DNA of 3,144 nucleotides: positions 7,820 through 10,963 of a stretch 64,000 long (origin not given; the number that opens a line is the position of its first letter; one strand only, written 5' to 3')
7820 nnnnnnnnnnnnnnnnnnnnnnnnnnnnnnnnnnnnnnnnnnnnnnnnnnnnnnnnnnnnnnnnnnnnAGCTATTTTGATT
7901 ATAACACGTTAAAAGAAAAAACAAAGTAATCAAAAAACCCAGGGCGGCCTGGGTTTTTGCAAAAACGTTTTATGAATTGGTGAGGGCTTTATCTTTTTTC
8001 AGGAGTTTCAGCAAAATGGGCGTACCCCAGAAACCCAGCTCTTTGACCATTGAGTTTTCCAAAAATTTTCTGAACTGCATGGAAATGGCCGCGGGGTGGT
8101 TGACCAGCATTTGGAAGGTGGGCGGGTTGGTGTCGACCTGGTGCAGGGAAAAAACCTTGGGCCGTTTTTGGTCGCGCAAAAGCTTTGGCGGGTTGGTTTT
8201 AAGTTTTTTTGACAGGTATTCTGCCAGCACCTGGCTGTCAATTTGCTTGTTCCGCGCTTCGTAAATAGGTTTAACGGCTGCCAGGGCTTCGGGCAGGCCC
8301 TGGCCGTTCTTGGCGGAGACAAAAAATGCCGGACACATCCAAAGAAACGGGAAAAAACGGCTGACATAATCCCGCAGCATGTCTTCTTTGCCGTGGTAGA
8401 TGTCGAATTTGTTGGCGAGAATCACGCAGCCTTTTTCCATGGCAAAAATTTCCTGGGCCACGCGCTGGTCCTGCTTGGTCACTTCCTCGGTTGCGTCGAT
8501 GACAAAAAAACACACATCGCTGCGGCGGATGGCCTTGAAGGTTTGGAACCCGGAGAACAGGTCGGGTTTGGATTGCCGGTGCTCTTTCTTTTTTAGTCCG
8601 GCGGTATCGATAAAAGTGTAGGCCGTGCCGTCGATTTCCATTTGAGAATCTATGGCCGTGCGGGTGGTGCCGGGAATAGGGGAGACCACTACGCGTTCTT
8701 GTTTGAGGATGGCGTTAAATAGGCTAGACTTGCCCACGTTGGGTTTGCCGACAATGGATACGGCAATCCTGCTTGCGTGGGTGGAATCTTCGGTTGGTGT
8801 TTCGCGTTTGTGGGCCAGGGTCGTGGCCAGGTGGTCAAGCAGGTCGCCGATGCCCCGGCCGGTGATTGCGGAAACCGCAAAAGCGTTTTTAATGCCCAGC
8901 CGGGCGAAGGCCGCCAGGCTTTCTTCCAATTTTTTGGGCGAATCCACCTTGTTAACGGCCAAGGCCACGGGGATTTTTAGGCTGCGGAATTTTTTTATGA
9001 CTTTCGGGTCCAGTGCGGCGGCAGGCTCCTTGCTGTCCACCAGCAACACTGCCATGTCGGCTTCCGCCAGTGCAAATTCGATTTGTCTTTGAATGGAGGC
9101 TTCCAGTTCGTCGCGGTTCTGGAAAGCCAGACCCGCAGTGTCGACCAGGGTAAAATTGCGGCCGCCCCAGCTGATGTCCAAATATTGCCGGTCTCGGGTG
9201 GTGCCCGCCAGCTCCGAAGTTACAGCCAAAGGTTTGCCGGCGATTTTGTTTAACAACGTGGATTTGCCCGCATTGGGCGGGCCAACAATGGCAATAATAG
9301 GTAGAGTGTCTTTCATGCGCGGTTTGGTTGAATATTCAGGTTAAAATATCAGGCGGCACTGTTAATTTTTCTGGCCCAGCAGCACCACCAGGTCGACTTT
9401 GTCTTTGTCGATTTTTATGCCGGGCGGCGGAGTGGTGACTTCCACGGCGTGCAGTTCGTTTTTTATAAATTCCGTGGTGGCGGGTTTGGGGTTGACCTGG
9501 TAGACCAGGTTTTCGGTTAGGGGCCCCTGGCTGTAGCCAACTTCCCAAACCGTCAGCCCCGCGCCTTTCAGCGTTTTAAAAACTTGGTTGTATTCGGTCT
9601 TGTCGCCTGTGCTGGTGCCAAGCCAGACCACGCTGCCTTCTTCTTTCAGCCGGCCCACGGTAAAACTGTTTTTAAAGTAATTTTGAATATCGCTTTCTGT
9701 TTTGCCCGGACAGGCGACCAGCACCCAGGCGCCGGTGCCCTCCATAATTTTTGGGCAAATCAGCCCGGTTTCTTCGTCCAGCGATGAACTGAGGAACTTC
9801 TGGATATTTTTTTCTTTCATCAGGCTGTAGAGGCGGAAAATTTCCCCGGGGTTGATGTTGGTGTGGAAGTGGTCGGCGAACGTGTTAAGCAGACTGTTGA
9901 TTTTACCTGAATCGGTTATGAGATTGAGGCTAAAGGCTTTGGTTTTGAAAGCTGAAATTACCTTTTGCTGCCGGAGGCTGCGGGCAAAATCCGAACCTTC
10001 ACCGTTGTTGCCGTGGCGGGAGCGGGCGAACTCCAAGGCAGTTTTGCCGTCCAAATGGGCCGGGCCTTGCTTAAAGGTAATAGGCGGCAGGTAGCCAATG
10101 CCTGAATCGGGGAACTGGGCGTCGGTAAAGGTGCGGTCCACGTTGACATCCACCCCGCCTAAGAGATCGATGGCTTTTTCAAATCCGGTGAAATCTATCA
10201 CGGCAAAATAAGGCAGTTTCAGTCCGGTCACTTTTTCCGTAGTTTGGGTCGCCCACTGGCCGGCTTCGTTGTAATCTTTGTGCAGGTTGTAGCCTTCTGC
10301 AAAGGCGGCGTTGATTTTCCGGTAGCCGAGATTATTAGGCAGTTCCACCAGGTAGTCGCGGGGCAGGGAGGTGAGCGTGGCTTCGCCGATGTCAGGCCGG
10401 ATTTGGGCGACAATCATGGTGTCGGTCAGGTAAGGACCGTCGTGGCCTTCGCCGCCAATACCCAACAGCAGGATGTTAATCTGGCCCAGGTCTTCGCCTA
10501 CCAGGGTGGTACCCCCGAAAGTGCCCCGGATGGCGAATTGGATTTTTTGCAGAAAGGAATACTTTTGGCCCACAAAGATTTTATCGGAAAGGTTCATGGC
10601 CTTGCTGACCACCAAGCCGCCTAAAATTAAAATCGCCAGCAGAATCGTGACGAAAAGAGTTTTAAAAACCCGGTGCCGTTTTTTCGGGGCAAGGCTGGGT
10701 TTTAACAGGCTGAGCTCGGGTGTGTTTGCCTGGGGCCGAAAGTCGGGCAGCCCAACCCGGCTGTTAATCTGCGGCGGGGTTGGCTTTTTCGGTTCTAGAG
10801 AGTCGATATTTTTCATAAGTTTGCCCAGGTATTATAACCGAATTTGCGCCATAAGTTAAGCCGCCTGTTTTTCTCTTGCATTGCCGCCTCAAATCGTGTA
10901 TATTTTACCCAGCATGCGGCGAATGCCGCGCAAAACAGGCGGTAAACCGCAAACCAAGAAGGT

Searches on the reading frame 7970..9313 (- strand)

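Call 70: search_protein_families(library=pfam, proteins=[window:7970-9313:-], max_evalue=0.001)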
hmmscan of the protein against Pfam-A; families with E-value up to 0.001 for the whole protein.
window:7970-9313:- (447 aa): 19 families
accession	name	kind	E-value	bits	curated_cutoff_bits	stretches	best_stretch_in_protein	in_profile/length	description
PF01926.29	MMR_HSR1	-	6.1e-53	178.2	21.9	2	185-302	2-113/113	50S ribosome-binding GTPase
PF02421.24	FeoB_N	-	5.7e-23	81.6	27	2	7-160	3-154/156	Ferrous iron transport protein B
PF00009.33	GTP_EFTU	-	5.2e-22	78.8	26.5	2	5-166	4-186/188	Elongation factor Tu GTP binding domain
PF14714.11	KH_dom-like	-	1.1e-16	61.3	27.3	1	358-436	2-79/81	KH-domain-like of EngA bacterial GTPase enzymes, C-terminal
PF00350.29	Dynamin_N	-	9e-16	58.8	27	1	7-39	1-33/168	Dynamin family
PF04548.22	AIG1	-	1.2e-10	41.5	27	1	187-292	5-116/212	AIG1 family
PF03193.22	RsgA_GTPase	-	1.7e-09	38.2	30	0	79-215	17-139/174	RsgA GTPase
PF10662.15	PduV-EutP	-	2.4e-07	31.1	21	1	7-163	4-142/143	Ethanolamine utilisation - propanediol utilisation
PF00625.27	Guanylate_kin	-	1.2e-06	28.8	25.2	1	186-243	6-62/182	Guanylate kinase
PF00005.33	ABC_tran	-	1.7e-06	29.1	25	0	6-35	13-42/137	ABC transporter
PF08477.19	Roc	-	3.2e-05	24.6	27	0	185-304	2-119/119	Ras of Complex, Roc, domain of DAPkinase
PF09439.16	SRPRB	-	3.5e-05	23.7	25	0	5-62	4-56/178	Signal recognition particle receptor beta subunit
PF13401.12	AAA_22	-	4.8e-05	24.1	27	0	6-31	7-32/130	AAA domain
PF19993.5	DO-GTPase2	-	4.8e-05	23.6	27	0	6-21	2-17/226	Double-GTPase 2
PF02492.25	cobW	-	8.3e-05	22.7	20.7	0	5-79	1-79/180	CobW/HypB/UreG, nucleotide-binding domain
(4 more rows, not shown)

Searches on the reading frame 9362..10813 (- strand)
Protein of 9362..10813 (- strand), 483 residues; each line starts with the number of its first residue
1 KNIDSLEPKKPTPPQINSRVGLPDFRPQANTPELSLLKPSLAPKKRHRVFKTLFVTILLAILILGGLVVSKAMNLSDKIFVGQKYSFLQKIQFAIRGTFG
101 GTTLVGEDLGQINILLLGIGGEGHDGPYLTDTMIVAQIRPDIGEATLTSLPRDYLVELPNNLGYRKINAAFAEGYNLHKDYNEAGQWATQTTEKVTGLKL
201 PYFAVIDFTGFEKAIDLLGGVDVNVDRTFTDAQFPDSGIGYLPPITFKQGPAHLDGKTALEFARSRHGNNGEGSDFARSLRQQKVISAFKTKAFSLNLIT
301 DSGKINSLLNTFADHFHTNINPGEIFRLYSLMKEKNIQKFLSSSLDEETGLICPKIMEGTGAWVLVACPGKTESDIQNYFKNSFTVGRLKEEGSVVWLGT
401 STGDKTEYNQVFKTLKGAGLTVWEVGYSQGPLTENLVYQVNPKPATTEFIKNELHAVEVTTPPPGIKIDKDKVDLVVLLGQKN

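Call 70: search_protein_families(library=pfam, proteins=[window:9362-10813:-], max_evalue=0.001)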
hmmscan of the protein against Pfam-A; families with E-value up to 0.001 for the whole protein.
window:9362-10813:- (483 aa): 1 family
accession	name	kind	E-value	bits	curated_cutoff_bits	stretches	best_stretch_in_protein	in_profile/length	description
PF03816.19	LytR_cpsA_psr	-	4.5e-34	118.2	24.6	1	130-292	2-147/150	LytR_cpsA_psr family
